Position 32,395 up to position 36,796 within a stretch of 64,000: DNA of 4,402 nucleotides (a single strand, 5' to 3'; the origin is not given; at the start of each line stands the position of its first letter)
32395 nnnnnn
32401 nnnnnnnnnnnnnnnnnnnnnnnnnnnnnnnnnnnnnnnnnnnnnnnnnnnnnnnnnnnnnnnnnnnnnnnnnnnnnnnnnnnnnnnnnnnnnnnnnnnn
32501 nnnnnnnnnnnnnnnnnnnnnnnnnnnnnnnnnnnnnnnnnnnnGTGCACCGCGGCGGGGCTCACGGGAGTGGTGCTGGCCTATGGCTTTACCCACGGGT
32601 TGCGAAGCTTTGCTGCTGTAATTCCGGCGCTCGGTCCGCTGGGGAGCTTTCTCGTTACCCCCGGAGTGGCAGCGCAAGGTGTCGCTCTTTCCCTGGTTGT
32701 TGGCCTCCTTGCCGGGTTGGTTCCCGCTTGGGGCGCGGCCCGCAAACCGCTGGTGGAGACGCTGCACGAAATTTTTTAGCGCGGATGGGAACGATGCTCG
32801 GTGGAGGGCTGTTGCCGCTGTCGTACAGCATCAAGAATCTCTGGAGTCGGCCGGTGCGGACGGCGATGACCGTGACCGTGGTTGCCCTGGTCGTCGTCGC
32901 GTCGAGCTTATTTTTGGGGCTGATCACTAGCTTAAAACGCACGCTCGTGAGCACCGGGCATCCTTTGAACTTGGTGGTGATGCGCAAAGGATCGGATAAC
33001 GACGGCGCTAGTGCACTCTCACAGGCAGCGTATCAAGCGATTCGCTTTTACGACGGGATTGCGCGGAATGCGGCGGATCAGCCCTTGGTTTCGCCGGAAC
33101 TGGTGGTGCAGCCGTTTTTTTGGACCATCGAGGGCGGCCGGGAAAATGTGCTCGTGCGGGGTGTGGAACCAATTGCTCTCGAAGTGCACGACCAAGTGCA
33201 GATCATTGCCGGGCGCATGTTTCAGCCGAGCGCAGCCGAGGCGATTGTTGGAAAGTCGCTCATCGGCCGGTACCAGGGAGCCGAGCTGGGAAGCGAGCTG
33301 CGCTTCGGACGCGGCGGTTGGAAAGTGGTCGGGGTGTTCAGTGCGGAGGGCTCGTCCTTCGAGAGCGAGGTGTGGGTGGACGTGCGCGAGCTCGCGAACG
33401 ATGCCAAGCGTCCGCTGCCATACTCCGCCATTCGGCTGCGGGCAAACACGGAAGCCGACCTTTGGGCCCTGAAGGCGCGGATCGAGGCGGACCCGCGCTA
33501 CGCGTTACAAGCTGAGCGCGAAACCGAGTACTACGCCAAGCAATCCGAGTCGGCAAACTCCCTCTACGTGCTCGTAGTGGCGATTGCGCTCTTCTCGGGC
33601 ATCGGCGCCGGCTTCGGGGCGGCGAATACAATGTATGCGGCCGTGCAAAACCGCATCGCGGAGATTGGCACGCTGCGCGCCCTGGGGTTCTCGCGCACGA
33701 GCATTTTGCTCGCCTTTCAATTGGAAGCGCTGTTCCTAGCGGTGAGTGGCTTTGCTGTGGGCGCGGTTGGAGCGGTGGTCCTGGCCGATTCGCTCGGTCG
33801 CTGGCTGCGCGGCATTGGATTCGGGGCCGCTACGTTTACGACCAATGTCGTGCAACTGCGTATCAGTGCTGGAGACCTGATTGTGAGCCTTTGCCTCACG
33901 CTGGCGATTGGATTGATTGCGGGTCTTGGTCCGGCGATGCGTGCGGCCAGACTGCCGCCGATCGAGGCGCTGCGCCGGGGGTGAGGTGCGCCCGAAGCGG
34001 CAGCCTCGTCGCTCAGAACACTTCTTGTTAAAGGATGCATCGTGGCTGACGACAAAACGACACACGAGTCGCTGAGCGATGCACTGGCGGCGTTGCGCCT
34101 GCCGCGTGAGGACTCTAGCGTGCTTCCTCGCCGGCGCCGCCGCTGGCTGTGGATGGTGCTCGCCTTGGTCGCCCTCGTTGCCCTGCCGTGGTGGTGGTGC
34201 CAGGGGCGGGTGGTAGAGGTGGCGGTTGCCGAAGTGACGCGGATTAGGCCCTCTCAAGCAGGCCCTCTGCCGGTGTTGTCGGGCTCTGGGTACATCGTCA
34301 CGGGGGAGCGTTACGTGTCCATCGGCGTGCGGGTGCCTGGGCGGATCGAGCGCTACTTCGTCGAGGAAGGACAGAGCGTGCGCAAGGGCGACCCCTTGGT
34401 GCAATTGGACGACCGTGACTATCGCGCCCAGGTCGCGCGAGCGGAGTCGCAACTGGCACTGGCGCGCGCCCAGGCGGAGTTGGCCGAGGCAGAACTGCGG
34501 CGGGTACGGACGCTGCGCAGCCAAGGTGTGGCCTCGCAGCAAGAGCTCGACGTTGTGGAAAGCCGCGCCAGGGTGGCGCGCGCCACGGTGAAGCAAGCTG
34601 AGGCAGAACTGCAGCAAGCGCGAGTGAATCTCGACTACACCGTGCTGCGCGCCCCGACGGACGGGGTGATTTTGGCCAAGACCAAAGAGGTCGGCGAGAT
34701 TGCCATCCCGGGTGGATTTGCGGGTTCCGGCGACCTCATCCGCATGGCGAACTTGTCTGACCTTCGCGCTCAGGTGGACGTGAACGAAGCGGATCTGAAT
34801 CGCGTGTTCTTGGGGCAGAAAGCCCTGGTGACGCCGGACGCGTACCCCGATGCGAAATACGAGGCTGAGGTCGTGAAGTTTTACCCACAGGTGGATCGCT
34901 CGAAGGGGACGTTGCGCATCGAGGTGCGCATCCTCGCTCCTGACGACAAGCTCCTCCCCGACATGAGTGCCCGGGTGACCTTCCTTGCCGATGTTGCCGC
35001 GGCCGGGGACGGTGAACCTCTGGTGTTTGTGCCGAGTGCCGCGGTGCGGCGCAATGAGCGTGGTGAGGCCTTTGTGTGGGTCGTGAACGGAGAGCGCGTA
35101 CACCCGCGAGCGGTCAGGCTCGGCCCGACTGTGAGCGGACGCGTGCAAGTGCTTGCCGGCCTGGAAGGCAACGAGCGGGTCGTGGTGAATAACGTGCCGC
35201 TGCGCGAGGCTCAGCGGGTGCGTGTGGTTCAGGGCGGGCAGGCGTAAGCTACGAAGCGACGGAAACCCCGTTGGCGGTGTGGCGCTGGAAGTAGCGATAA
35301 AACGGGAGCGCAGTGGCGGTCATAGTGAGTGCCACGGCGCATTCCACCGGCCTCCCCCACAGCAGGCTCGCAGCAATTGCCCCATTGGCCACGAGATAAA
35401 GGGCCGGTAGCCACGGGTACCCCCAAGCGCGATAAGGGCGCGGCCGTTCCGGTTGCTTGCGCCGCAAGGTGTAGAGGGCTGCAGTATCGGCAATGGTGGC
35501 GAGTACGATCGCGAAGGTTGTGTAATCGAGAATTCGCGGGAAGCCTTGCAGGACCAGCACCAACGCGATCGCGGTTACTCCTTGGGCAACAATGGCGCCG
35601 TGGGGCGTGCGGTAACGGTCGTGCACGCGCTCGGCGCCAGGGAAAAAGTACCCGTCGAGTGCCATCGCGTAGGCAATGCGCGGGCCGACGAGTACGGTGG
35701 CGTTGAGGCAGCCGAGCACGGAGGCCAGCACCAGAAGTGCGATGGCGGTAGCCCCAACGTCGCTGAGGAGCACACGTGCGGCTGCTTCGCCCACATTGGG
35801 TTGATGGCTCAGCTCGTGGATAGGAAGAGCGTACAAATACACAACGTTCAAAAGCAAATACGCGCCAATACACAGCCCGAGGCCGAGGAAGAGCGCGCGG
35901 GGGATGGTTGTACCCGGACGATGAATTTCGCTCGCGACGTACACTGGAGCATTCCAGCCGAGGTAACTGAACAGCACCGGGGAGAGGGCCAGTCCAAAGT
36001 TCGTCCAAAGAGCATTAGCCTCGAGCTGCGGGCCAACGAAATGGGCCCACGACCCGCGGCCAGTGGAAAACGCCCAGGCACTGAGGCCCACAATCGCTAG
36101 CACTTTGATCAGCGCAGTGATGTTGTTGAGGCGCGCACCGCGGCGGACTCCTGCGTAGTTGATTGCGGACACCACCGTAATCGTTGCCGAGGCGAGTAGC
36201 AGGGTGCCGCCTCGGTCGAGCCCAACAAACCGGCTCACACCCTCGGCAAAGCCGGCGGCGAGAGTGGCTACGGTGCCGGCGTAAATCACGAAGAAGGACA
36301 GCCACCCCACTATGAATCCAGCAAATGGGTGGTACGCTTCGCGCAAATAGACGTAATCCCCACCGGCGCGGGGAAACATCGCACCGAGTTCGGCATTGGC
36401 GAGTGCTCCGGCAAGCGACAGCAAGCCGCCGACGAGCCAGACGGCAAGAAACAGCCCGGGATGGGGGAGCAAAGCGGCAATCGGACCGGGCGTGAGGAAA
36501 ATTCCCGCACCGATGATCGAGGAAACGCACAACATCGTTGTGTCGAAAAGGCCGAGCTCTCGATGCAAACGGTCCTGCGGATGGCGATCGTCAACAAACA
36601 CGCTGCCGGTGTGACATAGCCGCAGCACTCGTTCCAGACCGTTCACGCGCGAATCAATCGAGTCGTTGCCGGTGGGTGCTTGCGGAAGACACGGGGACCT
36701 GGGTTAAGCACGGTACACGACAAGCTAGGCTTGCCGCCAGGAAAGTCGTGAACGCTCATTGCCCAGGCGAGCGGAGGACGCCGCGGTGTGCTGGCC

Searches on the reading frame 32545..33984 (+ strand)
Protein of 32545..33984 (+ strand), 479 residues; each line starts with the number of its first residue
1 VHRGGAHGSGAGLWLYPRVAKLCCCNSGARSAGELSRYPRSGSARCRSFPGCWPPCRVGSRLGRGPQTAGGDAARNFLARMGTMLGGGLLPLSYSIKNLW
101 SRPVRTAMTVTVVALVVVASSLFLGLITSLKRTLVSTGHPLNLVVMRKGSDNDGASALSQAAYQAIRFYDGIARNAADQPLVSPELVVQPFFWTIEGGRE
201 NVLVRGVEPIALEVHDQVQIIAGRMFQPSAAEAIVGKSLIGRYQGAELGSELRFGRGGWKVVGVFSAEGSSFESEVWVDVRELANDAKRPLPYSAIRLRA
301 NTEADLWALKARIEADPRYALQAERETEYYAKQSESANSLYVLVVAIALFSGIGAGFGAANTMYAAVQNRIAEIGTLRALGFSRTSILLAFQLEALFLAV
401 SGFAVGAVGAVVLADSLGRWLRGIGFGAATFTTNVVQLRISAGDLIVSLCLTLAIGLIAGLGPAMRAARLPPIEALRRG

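Call 15: search_protein_families(library=pfam, proteins=[window:32545-33984:+], max_evalue=0.001)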
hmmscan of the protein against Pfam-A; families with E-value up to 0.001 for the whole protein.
window:32545-33984:+ (479 aa): 2 families
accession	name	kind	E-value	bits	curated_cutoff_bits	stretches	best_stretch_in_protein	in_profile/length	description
PF12704.14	MacB_PCD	-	4.3e-15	57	27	1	106-315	1-206/207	MacB-like periplasmic core domain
PF02687.27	FtsX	-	3.2e-13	50.2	25.5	1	346-472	2-120/120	FtsX-like permease C-terminal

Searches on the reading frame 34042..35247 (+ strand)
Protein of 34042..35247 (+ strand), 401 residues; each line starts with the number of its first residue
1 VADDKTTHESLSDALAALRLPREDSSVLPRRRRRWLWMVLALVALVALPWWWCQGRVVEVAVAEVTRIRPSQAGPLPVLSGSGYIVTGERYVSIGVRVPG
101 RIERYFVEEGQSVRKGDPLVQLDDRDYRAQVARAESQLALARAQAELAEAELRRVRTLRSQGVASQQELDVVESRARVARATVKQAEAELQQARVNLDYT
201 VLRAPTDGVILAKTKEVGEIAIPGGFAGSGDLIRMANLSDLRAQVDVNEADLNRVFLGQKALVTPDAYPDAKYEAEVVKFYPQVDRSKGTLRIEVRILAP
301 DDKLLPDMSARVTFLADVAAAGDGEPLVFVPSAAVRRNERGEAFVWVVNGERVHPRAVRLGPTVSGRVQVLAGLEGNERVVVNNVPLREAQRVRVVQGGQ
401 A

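Call 15: search_protein_families(library=pfam, proteins=[window:34042-35247:+], max_evalue=0.001)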
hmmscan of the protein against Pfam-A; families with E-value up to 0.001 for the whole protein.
window:34042-35247:+ (401 aa): 4 families
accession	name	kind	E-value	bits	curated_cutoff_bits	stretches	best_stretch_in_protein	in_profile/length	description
PF16576.10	HlyD_D23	-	1.1e-24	87.4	30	1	87-310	14-214/214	Barrel-sandwich domain of CusB or HlyD membrane-fusion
PF13437.12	HlyD_3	-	1.2e-15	58.5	22.2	1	201-306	1-105/106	HlyD family secretion protein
PF13533.13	Biotin_lipoyl_2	-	1e-06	28.8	29.8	1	94-123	3-32/32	Biotin-lipoyl like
PF00529.27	CusB_dom_1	-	7.8e-05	23.3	26.5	0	58-298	2-66/89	Cation efflux system protein CusB domain 1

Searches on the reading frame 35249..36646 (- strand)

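Call 14: search_protein_families(library=pfam, proteins=[window:35249-36646:-], max_evalue=0.001)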
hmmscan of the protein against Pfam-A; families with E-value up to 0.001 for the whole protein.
window:35249-36646:- (465 aa): 2 families
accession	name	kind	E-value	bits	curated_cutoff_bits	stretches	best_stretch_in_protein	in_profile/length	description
PF13520.12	AA_permease_2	-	8.3e-58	196.7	27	1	31-419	1-398/427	Amino acid permease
PF00324.27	AA_permease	-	6.7e-35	121.1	24.6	1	36-430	2-422/470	Amino acid permease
